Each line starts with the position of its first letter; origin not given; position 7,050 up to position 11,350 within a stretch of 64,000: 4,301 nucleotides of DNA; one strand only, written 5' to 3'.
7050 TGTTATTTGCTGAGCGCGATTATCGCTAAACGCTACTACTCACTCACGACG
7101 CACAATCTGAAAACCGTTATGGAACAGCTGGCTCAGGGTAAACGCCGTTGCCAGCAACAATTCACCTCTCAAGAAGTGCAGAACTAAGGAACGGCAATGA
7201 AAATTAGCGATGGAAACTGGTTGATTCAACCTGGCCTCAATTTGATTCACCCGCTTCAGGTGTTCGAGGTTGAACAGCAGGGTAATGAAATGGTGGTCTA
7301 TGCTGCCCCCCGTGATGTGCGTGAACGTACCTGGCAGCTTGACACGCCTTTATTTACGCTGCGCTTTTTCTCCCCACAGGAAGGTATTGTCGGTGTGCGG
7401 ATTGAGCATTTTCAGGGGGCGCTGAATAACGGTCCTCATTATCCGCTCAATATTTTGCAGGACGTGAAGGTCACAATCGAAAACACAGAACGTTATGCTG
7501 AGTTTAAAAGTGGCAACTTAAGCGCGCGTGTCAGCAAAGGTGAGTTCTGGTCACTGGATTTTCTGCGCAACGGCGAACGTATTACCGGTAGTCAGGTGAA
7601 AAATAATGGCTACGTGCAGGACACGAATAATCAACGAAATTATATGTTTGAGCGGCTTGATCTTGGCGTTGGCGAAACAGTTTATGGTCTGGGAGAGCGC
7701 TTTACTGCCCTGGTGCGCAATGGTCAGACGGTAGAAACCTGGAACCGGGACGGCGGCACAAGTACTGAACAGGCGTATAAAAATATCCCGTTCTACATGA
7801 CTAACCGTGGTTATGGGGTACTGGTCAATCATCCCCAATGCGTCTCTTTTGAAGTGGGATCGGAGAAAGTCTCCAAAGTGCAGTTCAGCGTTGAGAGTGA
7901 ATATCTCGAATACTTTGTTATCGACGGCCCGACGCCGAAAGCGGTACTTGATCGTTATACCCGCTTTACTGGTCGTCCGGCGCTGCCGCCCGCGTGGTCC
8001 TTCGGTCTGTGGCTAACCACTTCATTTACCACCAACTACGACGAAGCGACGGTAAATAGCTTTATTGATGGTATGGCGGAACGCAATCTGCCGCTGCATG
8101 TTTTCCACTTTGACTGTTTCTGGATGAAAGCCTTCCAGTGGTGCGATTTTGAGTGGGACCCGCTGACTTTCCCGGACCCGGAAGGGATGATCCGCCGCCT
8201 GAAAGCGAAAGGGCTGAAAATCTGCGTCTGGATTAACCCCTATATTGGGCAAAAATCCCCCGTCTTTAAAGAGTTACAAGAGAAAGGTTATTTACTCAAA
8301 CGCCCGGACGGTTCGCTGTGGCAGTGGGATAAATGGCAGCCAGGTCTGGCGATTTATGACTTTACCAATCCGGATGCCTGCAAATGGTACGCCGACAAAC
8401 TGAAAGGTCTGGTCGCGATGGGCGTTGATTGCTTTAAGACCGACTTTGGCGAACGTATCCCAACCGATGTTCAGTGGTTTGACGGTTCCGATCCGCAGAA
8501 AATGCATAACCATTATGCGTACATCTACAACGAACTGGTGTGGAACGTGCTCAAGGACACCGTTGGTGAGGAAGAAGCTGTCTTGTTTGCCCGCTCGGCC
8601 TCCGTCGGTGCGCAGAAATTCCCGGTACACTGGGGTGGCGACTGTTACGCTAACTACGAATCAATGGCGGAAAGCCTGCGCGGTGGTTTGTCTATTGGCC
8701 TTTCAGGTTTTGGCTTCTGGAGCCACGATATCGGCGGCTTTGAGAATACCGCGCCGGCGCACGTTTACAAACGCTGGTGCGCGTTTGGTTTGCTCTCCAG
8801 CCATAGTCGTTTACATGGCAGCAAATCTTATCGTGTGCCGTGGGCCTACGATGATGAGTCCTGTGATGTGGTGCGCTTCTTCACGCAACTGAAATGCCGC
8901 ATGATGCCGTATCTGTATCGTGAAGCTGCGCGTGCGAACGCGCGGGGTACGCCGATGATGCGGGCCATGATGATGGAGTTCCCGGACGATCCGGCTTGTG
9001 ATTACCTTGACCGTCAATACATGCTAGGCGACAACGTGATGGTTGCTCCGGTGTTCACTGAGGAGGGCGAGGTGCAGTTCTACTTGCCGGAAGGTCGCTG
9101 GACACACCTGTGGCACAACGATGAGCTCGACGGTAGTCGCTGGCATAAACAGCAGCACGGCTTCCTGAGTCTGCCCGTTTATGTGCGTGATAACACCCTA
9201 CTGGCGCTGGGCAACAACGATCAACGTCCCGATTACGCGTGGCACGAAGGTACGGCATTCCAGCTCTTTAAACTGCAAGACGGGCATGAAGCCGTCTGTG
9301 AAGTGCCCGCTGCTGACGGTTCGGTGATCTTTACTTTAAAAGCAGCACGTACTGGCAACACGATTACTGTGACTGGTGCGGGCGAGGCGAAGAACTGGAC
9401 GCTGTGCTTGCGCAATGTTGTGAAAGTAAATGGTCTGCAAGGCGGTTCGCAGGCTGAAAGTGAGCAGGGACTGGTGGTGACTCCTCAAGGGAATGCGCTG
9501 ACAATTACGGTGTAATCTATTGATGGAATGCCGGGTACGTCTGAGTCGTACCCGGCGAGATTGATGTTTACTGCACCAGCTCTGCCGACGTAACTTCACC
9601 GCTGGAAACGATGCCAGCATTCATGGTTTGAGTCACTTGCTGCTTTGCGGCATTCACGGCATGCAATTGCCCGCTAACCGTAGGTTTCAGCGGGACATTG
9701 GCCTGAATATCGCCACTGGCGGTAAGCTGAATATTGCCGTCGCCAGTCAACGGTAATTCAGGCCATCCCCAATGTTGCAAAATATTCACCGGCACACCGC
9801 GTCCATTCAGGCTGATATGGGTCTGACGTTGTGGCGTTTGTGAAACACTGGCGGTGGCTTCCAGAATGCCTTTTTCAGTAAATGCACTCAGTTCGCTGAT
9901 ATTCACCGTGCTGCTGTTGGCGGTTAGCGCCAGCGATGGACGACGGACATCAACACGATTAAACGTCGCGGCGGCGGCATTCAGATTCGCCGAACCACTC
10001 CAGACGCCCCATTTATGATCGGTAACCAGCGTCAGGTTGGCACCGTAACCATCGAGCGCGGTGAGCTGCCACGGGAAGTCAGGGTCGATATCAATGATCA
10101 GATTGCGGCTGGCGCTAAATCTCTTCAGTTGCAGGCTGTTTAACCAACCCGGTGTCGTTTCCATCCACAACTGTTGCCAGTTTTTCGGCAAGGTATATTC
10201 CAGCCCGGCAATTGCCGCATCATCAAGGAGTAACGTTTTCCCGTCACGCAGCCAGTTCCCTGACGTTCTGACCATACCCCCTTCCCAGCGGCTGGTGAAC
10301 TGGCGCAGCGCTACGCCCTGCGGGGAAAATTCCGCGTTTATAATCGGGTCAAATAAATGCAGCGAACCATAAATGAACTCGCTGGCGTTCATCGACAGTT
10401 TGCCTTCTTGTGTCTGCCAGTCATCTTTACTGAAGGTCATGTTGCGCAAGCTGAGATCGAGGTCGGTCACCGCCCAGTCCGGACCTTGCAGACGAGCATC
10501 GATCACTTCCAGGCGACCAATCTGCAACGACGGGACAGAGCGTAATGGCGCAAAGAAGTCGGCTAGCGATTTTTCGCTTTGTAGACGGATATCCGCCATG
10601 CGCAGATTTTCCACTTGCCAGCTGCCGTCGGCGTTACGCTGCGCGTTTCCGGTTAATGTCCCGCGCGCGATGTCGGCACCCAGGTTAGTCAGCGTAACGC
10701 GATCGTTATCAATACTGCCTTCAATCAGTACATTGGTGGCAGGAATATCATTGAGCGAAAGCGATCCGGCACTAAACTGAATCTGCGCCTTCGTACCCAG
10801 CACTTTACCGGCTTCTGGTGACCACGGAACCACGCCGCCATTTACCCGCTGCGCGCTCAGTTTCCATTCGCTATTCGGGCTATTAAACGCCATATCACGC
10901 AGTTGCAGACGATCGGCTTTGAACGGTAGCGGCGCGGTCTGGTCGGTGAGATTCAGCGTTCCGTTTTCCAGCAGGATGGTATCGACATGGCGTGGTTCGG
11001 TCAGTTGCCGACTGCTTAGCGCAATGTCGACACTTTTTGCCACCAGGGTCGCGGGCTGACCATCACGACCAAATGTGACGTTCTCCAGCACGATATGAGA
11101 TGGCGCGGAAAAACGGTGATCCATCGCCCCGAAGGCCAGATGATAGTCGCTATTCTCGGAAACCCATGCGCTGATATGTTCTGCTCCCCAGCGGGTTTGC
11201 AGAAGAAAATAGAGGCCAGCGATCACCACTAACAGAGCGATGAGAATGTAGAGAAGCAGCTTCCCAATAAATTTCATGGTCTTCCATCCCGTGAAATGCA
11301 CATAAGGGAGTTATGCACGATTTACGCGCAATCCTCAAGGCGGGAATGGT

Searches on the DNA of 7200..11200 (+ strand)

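Call 20: search_dna_similar(query=window:7200-11200:+, collection=ecoli_genomes, mode=near, max_rows=8)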
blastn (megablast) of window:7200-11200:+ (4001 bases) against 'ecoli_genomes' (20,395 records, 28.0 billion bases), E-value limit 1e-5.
Records with a match: 5425; places in all: 7057; records where one place covers at least 80% of the query: 3814.
Genomes with a match: 5424 of 5426; with a place that covers at least 80% of the query: 3814. Places per genome that has any: lowest 1, median 1, highest 4. On chromosomes: 7056 places; on plasmids: 1.
Best place of each record, by identity: >=99% 13; 95-99% 5411; 80-90% 1.
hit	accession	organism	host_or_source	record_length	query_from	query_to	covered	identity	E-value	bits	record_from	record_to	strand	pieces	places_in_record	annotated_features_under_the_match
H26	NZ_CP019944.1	Escherichia coli strain DSM 103246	chicken carcass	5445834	1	4001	100%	99.2%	0e+0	7201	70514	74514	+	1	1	yicI: alpha-xylosidase | yicH: AsmA family protein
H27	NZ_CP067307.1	Escherichia coli strain ABW_A19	waste water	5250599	1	4001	100%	99.2%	0e+0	7201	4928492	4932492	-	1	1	yicI: alpha-xylosidase | yicH: AsmA family protein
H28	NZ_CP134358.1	Escherichia coli strain TUM13936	Homo sapiens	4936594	1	4001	100%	99.2%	0e+0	7201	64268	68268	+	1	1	yicI: alpha-xylosidase | yicH: AsmA family protein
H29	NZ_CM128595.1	Escherichia coli strain 100181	Homo sapiens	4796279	1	4001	100%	99.2%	0e+0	7201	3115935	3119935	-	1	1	yicI: alpha-xylosidase | yicH: AsmA family protein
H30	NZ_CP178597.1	Escherichia coli strain ZF8-1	chicken feces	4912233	1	4001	100%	99.2%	0e+0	7201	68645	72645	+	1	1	yicI: alpha-xylosidase | yicH: AsmA family protein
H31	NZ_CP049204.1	Escherichia coli strain PapM-32-1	Papio papio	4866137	1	4001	100%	99.1%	0e+0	7195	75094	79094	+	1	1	yicI: alpha-xylosidase | yicH: AsmA family protein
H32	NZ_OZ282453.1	Escherichia coli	restricted access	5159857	1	4001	100%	99.0%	0e+0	7179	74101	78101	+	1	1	yicI: alpha-xylosidase | yicH: AsmA family protein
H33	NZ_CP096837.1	Escherichia coli strain PS10-3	small intestine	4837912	1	4001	100%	99.0%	0e+0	7177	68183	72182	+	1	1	yicI: alpha-xylosidase | yicH: AsmA family protein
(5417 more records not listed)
